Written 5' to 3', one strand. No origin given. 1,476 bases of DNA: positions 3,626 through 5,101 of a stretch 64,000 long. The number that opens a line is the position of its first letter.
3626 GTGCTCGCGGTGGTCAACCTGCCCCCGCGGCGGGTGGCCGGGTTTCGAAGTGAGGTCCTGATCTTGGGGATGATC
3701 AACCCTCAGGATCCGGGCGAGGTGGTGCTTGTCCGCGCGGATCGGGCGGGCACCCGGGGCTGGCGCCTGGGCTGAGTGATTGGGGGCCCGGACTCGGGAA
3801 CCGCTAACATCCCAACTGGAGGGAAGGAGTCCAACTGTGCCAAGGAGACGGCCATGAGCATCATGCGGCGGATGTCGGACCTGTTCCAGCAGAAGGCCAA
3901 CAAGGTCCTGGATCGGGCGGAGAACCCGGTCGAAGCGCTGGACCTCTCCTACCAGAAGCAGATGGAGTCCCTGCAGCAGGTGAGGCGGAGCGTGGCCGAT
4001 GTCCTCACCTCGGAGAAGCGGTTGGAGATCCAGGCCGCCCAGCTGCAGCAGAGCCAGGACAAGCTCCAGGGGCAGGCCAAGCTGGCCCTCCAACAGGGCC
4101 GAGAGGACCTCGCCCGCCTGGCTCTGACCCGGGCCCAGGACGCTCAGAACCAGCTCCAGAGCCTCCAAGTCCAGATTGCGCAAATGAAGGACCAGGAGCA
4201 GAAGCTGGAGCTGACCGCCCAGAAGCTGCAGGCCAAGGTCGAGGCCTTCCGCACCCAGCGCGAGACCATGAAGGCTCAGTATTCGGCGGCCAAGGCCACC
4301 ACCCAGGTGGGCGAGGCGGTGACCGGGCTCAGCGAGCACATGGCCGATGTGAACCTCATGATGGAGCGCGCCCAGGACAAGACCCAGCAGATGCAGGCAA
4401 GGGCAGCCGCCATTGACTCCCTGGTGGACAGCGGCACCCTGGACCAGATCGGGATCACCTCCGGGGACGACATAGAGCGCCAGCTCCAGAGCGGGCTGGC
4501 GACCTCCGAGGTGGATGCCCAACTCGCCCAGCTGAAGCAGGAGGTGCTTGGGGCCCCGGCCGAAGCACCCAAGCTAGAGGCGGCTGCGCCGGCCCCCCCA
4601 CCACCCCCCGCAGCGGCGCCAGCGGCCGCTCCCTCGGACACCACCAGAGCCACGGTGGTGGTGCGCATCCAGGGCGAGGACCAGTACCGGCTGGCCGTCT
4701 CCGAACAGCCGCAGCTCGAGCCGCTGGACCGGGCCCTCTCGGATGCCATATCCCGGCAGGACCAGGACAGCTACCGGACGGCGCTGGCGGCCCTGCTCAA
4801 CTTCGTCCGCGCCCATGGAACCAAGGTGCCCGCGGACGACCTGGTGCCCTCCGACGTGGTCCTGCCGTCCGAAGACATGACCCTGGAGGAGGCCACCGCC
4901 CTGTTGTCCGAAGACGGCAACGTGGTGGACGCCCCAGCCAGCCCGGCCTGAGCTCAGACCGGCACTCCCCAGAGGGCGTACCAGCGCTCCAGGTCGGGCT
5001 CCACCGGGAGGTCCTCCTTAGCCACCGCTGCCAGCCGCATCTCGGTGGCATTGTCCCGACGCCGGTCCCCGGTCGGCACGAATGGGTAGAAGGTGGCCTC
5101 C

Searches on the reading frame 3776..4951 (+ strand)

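Call 26: search_protein_families(library=pfam, proteins=[window:3776-4951:+], max_evalue=0.0001)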
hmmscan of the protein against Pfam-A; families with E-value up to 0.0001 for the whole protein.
window:3776-4951:+ (391 aa): 2 families
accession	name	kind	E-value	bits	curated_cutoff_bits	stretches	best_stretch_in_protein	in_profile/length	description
PF22743.2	PspAA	-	4.2e-26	91.5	27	1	294-383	1-90/92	PspA-Associated protein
PF04012.17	PspA_IM30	-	1.6e-23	83.9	33.9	1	29-254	2-215/220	PspA/IM30 family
